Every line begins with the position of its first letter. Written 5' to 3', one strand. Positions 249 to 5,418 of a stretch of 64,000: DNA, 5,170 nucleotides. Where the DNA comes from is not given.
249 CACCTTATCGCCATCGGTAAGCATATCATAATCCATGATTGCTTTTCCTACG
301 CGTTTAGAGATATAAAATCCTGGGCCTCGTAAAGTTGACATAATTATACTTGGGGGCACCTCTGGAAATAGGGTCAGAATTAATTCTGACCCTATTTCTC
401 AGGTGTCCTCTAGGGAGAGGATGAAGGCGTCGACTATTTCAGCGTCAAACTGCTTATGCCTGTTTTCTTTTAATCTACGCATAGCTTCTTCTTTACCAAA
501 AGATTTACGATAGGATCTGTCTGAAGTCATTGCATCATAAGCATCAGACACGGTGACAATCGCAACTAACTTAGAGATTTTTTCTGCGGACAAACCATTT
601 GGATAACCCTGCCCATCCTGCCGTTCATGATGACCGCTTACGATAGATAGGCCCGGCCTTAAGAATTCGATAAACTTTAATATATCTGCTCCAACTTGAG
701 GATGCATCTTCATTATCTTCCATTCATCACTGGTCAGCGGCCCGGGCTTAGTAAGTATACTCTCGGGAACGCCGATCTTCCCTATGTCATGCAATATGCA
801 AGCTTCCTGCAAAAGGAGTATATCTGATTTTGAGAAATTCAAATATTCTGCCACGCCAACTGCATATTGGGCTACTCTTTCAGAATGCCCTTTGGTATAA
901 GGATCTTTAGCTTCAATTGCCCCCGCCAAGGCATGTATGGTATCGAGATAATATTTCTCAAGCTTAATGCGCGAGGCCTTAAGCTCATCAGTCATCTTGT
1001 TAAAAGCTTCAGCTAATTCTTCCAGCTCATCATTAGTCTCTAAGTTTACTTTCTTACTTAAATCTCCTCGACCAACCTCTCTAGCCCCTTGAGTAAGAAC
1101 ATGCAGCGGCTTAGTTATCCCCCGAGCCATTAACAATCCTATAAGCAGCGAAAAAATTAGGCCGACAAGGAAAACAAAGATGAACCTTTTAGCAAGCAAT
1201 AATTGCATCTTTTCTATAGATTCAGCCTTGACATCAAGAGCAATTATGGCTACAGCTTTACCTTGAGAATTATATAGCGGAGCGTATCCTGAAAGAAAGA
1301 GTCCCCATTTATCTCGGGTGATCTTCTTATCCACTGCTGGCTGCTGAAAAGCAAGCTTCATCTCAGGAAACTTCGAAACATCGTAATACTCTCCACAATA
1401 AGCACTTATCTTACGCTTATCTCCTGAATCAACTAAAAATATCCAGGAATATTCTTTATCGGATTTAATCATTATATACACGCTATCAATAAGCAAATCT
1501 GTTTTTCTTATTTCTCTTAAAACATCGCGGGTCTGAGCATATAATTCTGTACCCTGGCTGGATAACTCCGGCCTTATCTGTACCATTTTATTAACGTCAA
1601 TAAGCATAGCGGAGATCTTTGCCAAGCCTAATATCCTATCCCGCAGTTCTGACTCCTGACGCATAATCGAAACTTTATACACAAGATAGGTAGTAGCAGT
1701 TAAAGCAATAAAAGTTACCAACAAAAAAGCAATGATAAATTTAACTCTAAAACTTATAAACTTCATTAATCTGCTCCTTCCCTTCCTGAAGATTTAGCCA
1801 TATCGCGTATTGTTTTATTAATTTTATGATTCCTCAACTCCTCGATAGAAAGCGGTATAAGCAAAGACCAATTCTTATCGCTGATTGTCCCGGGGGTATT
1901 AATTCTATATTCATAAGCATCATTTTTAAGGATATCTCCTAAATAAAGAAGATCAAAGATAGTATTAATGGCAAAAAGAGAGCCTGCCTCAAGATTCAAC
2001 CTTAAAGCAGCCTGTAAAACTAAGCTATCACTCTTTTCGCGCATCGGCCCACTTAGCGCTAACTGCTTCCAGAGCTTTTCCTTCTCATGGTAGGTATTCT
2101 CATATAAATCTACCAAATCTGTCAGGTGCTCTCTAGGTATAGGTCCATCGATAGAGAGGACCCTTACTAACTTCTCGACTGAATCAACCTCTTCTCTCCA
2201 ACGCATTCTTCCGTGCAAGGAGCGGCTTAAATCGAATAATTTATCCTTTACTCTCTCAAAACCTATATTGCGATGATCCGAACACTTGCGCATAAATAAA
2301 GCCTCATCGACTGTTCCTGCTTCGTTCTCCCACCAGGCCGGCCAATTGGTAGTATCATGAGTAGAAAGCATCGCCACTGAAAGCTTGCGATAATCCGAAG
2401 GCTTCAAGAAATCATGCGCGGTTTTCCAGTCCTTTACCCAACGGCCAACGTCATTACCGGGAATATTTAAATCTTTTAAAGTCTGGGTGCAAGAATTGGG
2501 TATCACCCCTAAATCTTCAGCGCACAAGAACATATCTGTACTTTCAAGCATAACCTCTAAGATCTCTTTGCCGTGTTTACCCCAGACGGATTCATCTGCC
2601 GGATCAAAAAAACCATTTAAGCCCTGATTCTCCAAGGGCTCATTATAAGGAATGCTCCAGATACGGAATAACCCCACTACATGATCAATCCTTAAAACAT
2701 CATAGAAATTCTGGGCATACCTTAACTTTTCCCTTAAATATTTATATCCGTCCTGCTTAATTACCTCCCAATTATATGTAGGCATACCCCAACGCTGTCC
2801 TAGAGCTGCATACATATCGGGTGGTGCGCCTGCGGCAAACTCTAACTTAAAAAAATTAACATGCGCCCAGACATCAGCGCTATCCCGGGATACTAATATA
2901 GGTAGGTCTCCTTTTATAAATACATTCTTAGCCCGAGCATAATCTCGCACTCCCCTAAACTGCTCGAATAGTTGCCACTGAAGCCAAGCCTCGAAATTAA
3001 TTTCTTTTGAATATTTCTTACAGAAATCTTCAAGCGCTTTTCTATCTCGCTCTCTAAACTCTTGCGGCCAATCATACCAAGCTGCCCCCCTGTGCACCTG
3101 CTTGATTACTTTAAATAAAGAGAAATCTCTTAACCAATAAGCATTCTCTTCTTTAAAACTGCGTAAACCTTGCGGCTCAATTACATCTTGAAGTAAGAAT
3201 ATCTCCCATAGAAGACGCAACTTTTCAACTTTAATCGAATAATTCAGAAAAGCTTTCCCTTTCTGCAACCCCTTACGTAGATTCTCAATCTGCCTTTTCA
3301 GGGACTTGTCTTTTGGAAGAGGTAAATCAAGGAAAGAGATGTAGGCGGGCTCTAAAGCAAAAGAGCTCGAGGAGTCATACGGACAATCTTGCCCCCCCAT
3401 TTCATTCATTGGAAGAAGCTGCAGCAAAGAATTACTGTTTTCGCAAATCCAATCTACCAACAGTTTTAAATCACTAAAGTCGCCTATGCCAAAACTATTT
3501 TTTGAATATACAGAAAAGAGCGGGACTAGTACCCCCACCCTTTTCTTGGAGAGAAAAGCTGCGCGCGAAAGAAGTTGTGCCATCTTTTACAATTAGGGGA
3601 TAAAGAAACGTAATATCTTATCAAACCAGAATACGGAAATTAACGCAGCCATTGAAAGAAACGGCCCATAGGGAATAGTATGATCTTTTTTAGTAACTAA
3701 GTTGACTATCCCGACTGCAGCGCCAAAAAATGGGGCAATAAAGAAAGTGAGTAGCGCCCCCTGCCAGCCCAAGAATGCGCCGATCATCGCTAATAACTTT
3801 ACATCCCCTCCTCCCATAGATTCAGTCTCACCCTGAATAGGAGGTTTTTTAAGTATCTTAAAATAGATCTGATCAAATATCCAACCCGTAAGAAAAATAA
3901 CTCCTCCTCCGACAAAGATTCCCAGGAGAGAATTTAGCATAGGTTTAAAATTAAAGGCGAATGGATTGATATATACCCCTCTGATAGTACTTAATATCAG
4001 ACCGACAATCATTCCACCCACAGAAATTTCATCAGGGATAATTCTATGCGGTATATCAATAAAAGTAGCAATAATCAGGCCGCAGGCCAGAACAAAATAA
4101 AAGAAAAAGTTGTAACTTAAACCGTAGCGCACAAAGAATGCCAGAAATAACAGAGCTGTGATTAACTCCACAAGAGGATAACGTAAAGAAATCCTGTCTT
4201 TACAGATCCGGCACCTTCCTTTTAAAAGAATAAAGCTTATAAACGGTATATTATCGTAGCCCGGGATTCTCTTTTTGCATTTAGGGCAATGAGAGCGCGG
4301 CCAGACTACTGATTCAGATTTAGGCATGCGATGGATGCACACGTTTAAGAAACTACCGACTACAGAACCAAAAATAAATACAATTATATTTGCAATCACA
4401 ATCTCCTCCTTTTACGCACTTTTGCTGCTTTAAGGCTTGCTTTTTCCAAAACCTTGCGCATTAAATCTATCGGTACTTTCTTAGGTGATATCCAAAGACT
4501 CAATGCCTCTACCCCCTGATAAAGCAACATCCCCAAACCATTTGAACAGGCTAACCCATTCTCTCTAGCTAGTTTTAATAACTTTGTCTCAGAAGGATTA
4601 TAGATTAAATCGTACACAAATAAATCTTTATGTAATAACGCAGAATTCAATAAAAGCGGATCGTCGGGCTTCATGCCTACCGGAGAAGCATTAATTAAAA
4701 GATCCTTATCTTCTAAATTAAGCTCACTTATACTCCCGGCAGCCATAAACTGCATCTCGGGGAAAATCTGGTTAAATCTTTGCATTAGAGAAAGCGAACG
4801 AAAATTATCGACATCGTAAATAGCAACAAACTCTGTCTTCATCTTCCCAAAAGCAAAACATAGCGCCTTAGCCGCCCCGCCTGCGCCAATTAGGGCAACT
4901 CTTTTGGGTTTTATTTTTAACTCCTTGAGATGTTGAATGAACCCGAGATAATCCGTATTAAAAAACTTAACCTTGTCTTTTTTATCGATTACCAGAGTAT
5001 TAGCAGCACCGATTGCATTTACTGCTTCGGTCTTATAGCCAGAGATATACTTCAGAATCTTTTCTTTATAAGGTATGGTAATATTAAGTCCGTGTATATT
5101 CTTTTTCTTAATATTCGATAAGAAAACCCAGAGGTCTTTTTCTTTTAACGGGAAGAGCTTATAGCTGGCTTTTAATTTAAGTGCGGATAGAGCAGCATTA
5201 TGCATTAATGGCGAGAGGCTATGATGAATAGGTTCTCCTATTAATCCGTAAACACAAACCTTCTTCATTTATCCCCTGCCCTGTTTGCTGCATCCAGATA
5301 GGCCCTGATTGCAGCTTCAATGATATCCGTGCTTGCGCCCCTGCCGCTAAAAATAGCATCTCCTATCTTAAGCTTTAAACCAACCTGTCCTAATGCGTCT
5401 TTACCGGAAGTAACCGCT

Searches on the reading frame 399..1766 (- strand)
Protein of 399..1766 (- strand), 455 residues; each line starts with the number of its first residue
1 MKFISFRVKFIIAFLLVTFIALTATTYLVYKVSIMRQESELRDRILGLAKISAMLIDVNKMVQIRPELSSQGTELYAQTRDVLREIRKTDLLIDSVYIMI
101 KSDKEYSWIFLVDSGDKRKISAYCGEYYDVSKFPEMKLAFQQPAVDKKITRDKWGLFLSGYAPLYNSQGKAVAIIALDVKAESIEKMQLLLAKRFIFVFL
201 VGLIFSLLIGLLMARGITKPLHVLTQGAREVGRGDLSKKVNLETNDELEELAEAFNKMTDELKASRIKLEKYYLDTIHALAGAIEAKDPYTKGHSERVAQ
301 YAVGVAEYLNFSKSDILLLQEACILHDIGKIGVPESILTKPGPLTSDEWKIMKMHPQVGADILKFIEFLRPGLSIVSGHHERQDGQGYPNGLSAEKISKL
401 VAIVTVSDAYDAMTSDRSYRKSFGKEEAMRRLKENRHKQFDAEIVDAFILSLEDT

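Call 58: search_protein_families(library=pfam, proteins=[window:399-1766:-], max_evalue=0.00001)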
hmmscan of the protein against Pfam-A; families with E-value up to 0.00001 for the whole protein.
window:399-1766:- (455 aa): 3 families
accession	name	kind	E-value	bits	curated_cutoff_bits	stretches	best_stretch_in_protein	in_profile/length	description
PF13487.12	HD_5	-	2.4e-32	112.5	27.2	1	281-444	4-170/170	HD domain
PF01966.28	HD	-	8.5e-20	71.6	22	1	293-413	3-116/116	HD domain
PF00672.30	HAMP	-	4.2e-15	56.2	25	1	212-263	1-52/53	HAMP domain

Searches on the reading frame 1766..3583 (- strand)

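Call 58: search_protein_families(library=pfam, proteins=[window:1766-3583:-], max_evalue=0.00001)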
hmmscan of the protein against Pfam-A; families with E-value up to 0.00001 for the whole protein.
window:1766-3583:- (605 aa): 1 family
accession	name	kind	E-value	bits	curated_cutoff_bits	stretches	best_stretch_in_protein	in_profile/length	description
PF02446.23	Glyco_hydro_77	-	2.5e-114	383.2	25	1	20-574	1-457/465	4-alpha-glucanotransferase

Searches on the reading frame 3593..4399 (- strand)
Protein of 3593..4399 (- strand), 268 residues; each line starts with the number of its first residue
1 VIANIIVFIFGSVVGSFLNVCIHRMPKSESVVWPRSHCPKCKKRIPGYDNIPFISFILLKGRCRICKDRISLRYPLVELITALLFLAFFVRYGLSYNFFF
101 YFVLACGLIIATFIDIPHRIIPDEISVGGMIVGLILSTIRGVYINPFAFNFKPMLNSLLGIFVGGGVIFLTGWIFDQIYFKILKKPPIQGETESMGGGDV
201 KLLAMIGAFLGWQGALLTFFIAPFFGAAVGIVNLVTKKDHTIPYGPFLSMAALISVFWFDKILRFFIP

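Call 58: search_protein_families(library=pfam, proteins=[window:3593-4399:-], max_evalue=0.00001)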
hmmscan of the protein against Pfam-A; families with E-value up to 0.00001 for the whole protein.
window:3593-4399:- (268 aa): 2 families
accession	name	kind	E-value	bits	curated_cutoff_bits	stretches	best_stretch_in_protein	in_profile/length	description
PF06750.18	A24_N_bact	-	1.7e-36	124.5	23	1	9-91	1-83/84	Bacterial Peptidase A24 N-terminal domain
PF01478.23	Peptidase_A24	-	1e-19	71.4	26.5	1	102-231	1-104/104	Type IV leader peptidase family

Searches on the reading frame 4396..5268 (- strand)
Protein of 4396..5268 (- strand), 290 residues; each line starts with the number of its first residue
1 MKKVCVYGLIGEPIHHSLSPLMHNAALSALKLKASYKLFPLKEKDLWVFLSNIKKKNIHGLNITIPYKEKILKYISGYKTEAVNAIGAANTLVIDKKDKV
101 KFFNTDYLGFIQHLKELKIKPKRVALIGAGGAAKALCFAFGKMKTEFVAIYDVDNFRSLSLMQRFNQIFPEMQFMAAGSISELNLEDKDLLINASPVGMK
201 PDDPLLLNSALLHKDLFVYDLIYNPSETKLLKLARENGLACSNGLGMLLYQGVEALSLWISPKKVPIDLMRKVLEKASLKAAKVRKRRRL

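Call 58: search_protein_families(library=pfam, proteins=[window:4396-5268:-], max_evalue=0.00001)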
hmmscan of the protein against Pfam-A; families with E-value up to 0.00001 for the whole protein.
window:4396-5268:- (290 aa): 2 families
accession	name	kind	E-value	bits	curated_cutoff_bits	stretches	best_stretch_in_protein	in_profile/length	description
PF08501.16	Shikimate_dh_N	-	9.8e-24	83.9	27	1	9-92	1-83/83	Shikimate dehydrogenase substrate binding domain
PF18317.6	SDH_C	-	1.5e-08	34.6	25.8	1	244-275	1-31/31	Shikimate 5'-dehydrogenase C-terminal domain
